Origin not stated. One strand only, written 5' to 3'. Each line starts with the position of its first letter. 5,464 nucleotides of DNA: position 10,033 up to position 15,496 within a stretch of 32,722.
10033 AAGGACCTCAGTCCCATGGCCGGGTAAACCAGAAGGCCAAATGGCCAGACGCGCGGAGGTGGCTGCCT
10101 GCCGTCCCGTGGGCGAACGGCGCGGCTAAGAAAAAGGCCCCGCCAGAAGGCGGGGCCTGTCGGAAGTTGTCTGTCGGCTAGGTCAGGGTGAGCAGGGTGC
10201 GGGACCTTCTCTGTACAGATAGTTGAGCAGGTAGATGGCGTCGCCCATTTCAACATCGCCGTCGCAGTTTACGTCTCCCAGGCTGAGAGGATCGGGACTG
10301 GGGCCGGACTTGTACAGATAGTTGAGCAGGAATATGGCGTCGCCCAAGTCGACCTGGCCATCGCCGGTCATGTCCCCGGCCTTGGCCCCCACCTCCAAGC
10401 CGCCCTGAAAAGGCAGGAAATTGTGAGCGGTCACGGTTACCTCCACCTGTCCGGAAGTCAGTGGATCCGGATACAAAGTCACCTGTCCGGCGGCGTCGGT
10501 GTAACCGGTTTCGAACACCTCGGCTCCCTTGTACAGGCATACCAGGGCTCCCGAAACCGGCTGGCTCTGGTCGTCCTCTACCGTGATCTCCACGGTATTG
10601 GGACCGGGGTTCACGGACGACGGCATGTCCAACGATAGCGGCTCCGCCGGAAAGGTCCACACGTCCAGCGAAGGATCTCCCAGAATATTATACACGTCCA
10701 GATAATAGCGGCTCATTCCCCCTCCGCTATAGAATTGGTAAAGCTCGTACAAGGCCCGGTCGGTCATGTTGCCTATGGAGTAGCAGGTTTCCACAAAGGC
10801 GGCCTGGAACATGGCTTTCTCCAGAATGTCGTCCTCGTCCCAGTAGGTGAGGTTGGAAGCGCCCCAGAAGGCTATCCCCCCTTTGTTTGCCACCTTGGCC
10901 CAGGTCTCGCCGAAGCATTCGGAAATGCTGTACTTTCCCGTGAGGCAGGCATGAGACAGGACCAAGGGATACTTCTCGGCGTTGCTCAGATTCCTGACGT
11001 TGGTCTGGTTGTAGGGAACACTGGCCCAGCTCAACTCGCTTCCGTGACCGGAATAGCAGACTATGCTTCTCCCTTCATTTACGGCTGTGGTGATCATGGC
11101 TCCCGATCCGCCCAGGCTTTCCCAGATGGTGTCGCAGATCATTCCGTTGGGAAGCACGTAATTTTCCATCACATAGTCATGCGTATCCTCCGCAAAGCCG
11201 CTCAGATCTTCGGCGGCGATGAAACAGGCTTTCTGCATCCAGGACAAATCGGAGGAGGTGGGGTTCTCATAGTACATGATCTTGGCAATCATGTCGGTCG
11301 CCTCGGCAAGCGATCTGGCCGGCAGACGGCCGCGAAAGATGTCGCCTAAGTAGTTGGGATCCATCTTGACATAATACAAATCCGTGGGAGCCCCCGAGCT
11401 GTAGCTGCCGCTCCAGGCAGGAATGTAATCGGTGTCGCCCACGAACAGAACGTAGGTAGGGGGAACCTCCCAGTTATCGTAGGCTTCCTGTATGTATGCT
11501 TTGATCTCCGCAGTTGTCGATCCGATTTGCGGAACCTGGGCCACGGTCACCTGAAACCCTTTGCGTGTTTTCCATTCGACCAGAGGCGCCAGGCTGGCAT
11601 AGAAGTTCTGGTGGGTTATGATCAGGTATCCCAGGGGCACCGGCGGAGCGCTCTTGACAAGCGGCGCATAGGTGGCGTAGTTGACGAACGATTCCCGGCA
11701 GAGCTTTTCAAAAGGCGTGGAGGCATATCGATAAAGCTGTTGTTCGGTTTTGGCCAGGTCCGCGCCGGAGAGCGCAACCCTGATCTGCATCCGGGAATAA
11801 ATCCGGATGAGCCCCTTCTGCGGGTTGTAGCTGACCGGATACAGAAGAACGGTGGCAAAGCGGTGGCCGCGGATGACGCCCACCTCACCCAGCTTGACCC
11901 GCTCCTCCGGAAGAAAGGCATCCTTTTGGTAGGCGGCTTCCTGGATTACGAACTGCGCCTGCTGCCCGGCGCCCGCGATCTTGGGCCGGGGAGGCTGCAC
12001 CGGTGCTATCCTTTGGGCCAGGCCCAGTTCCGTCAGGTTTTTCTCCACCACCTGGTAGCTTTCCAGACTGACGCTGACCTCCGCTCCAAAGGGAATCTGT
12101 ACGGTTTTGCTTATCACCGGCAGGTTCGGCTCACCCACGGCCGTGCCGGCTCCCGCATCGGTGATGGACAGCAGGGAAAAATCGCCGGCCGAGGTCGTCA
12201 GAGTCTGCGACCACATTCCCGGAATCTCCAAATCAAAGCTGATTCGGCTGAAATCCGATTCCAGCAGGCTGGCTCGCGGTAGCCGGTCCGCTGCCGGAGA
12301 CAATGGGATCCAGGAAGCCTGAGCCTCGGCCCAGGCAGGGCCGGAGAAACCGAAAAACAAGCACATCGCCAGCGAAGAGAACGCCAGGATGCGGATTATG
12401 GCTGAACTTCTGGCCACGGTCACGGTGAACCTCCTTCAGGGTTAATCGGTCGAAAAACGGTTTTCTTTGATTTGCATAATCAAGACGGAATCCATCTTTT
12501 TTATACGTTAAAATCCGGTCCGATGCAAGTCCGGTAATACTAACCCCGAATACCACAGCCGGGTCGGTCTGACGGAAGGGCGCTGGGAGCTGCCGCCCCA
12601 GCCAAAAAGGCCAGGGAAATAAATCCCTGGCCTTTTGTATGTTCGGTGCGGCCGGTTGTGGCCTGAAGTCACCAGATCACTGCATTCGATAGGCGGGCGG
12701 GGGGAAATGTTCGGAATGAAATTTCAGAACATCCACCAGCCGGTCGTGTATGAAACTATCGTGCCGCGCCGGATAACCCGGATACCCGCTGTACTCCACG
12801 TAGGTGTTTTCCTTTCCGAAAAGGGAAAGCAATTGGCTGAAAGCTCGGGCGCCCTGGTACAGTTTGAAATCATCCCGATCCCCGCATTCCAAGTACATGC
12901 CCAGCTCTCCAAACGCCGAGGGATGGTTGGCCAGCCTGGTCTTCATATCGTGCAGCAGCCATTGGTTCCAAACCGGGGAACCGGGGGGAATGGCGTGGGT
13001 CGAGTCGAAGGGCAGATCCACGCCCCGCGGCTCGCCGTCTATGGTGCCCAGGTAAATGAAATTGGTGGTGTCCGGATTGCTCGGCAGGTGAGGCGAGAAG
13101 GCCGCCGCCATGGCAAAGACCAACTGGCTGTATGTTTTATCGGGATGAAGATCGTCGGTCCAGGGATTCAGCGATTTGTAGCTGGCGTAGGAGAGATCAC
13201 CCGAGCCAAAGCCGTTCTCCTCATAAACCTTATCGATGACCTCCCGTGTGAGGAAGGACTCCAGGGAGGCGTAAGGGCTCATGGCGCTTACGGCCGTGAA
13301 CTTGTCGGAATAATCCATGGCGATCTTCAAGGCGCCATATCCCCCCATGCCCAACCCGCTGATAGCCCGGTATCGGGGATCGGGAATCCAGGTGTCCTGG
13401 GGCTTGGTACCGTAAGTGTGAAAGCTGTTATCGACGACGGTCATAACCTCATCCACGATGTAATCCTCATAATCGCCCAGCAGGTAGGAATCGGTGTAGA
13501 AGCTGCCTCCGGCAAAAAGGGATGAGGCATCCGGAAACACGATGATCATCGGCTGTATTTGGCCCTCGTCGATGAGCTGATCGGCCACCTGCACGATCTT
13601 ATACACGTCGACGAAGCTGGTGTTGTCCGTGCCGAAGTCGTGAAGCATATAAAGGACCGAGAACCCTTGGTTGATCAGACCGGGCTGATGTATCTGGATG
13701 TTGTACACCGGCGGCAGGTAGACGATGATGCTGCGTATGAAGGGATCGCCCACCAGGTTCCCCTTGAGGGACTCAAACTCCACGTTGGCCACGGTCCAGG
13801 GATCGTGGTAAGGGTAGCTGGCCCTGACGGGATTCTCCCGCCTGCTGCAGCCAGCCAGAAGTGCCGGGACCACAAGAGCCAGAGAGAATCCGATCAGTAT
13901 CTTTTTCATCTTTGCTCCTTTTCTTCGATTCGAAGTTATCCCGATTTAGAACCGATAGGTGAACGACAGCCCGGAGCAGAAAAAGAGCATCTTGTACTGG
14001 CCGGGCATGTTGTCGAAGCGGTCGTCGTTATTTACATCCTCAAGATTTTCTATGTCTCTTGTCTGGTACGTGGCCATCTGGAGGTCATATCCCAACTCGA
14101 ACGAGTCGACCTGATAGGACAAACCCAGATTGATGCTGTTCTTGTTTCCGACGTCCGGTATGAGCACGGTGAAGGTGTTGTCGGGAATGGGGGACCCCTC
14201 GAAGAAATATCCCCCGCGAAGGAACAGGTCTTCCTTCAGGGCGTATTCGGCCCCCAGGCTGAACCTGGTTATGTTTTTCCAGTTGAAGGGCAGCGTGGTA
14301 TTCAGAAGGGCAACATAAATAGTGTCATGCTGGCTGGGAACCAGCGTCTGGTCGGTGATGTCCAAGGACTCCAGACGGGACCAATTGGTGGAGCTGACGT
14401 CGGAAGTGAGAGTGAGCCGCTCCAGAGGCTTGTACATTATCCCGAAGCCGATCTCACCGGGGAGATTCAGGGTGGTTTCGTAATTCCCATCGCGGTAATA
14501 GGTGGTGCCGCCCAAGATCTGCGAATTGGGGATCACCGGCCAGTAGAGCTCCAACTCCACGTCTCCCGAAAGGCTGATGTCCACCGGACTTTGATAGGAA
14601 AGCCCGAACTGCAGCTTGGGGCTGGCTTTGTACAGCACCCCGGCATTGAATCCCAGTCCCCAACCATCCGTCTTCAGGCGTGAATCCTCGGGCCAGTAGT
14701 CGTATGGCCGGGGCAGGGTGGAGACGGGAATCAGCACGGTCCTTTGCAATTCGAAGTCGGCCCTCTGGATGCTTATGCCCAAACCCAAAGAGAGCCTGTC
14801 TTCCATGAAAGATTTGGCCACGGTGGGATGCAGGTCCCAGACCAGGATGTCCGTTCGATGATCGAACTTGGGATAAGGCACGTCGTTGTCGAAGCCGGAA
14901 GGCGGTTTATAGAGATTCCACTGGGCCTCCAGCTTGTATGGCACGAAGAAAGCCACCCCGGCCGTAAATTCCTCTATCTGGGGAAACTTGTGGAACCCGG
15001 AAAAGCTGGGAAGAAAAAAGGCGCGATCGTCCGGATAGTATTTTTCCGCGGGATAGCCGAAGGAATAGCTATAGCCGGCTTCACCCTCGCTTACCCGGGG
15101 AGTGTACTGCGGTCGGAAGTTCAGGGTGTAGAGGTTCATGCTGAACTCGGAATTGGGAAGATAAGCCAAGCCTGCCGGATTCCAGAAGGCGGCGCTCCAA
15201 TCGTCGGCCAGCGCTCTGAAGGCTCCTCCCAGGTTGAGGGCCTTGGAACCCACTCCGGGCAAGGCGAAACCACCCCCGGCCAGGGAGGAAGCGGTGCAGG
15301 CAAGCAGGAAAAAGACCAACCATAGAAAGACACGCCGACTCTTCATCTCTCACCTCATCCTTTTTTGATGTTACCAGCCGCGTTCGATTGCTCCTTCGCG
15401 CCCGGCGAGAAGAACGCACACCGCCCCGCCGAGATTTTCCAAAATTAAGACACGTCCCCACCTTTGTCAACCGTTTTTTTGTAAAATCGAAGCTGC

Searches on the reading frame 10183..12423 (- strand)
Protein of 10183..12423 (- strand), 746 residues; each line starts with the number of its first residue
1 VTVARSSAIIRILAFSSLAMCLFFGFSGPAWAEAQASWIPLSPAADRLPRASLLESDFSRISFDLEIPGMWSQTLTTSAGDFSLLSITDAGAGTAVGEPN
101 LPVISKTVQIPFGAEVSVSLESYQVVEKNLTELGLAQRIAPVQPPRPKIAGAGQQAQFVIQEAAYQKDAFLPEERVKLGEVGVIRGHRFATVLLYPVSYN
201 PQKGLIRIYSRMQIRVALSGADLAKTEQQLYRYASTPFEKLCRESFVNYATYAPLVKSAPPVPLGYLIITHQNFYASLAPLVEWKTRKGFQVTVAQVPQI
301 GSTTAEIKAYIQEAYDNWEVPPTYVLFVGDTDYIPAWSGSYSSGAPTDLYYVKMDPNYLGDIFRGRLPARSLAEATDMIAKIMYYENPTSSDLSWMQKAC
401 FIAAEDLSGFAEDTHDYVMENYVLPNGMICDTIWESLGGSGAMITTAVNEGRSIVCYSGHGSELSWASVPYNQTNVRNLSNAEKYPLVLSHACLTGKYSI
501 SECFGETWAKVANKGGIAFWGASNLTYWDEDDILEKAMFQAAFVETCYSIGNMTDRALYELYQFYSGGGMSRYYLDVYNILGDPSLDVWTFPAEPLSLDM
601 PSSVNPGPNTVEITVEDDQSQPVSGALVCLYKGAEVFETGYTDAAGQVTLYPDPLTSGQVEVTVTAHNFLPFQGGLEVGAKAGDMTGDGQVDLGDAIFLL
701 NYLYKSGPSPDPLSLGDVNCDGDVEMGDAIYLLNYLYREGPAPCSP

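Call 18: search_protein_families(library=pfam, proteins=[window:10183-12423:-], max_evalue=0.001)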
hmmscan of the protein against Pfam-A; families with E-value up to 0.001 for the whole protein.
window:10183-12423:- (746 aa): 5 families
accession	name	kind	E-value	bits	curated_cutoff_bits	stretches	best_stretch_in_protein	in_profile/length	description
PF01364.23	Peptidase_C25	-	4.4e-72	243.8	23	1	266-587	1-373/374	Peptidase family C25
PF08126.16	Propeptide_C25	-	6.3e-18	65.1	22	1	49-249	9-197/205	Propeptide_C25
PF00404.24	Dockerin_1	-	8e-08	32.8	22.9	1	682-736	1-56/57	Dockerin type I domain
PF13620.12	CarboxypepD_reg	-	4.1e-05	24.3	32.3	1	610-680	1-71/82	Carboxypeptidase regulatory-like domain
PF02369.22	Big_1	-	0.00017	22.1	34.9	1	609-666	19-80/93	Bacterial Ig-like domain (group 1)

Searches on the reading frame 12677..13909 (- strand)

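Call 18: search_protein_families(library=pfam, proteins=[window:12677-13909:-], max_evalue=0.001)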
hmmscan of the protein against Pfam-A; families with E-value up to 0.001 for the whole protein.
window:12677-13909:- (410 aa): 1 family
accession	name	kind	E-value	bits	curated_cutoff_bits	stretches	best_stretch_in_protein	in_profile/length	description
PF00756.26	Esterase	-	1.5e-19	71.2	22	1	60-376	9-224/251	Putative esterase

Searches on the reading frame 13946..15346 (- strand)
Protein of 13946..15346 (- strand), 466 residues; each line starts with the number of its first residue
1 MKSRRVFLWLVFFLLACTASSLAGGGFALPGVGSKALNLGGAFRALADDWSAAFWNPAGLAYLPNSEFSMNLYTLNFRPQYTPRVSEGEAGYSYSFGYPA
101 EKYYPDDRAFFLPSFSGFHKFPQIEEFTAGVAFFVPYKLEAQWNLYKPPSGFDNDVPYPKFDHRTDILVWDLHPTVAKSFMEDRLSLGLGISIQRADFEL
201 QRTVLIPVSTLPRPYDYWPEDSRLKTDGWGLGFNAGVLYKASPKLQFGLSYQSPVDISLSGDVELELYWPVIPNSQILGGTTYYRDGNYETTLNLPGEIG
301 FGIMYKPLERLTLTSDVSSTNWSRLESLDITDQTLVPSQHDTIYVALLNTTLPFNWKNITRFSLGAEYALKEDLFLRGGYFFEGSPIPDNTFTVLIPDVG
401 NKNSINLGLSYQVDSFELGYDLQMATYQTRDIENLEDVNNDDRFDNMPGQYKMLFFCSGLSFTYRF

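Call 18: search_protein_families(library=pfam, proteins=[window:13946-15346:-], max_evalue=0.001)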
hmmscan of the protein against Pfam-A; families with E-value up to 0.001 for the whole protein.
window:13946-15346:- (466 aa): 1 family
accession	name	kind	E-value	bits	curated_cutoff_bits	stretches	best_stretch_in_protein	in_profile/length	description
PF03349.22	Toluene_X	-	2.8e-48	164.9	29.7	1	16-466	2-421/421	Outer membrane protein transport protein (OMPP1/FadL/TodX)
